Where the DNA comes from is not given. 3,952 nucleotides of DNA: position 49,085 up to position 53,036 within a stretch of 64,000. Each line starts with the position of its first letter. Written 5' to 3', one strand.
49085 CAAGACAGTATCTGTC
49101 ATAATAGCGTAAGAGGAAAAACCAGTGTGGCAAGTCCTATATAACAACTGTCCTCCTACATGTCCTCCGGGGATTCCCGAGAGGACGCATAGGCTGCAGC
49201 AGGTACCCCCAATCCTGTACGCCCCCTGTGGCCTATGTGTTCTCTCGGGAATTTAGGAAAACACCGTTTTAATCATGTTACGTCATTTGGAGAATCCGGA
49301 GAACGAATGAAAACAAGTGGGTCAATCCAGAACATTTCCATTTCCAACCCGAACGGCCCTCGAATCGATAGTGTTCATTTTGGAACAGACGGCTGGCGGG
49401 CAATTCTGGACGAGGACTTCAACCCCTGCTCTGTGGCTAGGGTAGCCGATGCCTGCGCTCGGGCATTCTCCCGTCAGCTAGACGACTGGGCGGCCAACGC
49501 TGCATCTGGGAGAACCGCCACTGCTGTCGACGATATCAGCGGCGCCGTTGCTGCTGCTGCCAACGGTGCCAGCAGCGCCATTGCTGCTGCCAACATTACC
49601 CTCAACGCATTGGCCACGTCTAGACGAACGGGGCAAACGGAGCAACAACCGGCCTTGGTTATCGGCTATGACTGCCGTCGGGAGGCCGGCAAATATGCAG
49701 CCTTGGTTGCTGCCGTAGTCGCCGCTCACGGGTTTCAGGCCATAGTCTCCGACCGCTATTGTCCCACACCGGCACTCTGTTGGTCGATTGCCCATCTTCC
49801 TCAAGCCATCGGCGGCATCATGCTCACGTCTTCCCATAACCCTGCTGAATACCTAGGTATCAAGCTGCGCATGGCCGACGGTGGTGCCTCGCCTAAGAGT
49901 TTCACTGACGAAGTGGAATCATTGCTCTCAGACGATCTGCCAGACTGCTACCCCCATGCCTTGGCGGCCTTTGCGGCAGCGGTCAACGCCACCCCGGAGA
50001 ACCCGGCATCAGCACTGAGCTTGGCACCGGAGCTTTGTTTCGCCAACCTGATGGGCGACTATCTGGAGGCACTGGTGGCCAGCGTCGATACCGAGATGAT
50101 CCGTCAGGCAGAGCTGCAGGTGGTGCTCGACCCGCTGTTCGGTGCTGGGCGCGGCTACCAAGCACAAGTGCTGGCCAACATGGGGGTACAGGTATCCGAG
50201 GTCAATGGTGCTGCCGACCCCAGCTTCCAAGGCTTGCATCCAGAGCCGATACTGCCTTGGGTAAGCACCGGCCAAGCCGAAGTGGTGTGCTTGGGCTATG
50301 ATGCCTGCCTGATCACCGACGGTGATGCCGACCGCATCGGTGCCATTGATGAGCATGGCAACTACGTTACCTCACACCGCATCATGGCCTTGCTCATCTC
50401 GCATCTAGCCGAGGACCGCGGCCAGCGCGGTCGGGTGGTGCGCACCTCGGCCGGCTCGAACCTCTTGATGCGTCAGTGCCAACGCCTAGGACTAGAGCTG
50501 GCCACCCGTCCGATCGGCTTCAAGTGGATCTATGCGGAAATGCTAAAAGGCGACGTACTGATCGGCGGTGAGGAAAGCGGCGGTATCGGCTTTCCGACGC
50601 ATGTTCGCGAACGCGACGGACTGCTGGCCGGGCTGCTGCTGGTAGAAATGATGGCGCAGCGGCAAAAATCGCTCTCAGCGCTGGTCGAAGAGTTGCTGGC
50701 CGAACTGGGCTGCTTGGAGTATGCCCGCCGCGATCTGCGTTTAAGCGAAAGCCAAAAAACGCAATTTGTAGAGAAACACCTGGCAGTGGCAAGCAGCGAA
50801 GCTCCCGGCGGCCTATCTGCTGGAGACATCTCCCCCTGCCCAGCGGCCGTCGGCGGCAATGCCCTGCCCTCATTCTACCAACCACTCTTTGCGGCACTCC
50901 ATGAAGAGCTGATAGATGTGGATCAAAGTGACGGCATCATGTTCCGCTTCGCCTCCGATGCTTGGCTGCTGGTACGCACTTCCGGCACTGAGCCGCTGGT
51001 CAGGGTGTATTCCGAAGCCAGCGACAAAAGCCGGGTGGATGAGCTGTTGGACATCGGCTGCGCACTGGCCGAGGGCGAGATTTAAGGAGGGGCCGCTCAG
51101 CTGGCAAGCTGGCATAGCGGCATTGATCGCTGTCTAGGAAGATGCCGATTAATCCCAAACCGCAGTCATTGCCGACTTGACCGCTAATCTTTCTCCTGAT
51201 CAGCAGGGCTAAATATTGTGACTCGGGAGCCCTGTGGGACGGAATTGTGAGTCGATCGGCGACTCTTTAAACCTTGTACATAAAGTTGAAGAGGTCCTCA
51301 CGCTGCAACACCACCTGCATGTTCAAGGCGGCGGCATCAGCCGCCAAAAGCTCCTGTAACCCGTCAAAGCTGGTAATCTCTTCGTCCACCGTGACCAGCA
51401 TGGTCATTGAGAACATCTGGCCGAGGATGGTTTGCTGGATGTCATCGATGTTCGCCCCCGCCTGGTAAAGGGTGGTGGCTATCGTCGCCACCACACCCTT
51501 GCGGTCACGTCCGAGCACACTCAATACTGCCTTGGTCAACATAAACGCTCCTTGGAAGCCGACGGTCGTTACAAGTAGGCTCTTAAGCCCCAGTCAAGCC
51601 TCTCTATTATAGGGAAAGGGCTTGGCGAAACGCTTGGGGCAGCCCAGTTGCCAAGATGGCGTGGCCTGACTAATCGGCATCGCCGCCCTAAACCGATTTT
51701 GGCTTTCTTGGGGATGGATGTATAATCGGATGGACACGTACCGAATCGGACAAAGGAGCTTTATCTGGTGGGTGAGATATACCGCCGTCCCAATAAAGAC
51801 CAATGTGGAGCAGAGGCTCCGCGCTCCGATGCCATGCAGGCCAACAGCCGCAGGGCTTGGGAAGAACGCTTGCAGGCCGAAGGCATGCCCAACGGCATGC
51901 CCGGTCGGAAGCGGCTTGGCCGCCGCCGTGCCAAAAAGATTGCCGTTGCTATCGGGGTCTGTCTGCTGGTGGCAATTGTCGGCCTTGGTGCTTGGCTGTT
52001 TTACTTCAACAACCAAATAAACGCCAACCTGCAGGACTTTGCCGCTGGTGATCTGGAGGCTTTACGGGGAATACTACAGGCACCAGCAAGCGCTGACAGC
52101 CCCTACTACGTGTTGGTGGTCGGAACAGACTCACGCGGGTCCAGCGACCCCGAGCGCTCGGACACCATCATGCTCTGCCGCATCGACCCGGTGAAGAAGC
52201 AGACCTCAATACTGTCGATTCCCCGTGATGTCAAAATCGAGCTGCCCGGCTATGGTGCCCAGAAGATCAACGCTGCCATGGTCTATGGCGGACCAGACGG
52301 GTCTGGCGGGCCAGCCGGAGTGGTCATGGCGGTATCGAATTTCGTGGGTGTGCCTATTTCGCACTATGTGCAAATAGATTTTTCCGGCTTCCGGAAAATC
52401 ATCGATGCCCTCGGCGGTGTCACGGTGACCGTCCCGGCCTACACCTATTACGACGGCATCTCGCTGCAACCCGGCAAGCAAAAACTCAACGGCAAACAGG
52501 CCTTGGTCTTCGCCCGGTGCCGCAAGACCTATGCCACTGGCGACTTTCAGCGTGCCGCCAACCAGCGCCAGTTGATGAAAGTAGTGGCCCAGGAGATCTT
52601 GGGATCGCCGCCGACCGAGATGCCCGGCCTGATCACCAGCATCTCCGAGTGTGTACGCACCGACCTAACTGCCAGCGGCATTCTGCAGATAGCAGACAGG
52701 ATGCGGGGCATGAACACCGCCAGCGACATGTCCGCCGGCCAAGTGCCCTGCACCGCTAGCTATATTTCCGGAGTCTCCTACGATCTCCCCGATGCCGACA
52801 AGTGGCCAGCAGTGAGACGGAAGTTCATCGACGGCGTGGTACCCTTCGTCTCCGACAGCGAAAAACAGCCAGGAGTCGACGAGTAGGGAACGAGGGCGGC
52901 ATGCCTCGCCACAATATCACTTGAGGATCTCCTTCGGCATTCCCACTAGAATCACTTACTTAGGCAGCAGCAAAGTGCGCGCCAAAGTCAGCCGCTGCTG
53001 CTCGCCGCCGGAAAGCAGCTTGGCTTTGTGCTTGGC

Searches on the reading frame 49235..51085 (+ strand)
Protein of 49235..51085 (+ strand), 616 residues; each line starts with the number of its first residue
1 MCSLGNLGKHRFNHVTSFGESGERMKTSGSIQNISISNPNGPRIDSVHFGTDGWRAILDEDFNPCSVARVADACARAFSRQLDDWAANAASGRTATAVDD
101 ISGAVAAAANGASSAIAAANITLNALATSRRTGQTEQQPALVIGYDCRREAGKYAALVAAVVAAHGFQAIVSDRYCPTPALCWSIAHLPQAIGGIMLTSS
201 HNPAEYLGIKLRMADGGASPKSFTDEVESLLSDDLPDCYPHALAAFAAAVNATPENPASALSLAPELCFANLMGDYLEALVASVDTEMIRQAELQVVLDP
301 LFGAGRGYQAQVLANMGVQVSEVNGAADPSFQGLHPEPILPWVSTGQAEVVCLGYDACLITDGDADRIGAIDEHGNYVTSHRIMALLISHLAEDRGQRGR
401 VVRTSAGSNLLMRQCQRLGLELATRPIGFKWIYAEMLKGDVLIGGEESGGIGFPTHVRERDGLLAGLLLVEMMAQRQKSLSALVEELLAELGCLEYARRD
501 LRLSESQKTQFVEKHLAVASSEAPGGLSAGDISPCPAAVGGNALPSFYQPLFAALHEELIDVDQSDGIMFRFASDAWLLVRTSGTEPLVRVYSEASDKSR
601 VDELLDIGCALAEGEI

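Call 58: search_protein_families(library=pfam, proteins=[window:49235-51085:+], max_evalue=0.00001)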
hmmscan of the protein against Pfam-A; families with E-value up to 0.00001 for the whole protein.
window:49235-51085:+ (616 aa): 4 families
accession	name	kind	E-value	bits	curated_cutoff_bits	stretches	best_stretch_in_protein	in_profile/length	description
PF02880.22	PGM_PMM_III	-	3.4e-27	95.3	20.7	1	380-489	2-113/115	Phosphoglucomutase/phosphomannomutase, alpha/beta/alpha domain III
PF02878.22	PGM_PMM_I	-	8e-27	94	22.5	1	126-231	28-131/138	Phosphoglucomutase/phosphomannomutase, alpha/beta/alpha domain I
PF02879.22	PGM_PMM_II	-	7e-20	71.9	29.3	1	275-375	2-103/103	Phosphoglucomutase/phosphomannomutase, alpha/beta/alpha domain II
PF00408.26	PGM_PMM_IV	-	1.7e-09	38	23.1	1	570-605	27-62/68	Phosphoglucomutase/phosphomannomutase, C-terminal domain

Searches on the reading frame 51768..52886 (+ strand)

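Call 58: search_protein_families(library=pfam, proteins=[window:51768-52886:+], max_evalue=0.00001)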
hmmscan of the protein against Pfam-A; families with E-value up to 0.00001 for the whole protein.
window:51768-52886:+ (372 aa): 1 family
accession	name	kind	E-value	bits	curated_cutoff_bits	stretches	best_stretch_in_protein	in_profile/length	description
PF03816.19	LytR_cpsA_psr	-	1.2e-43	149.3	24.6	1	130-277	1-148/150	LytR_cpsA_psr family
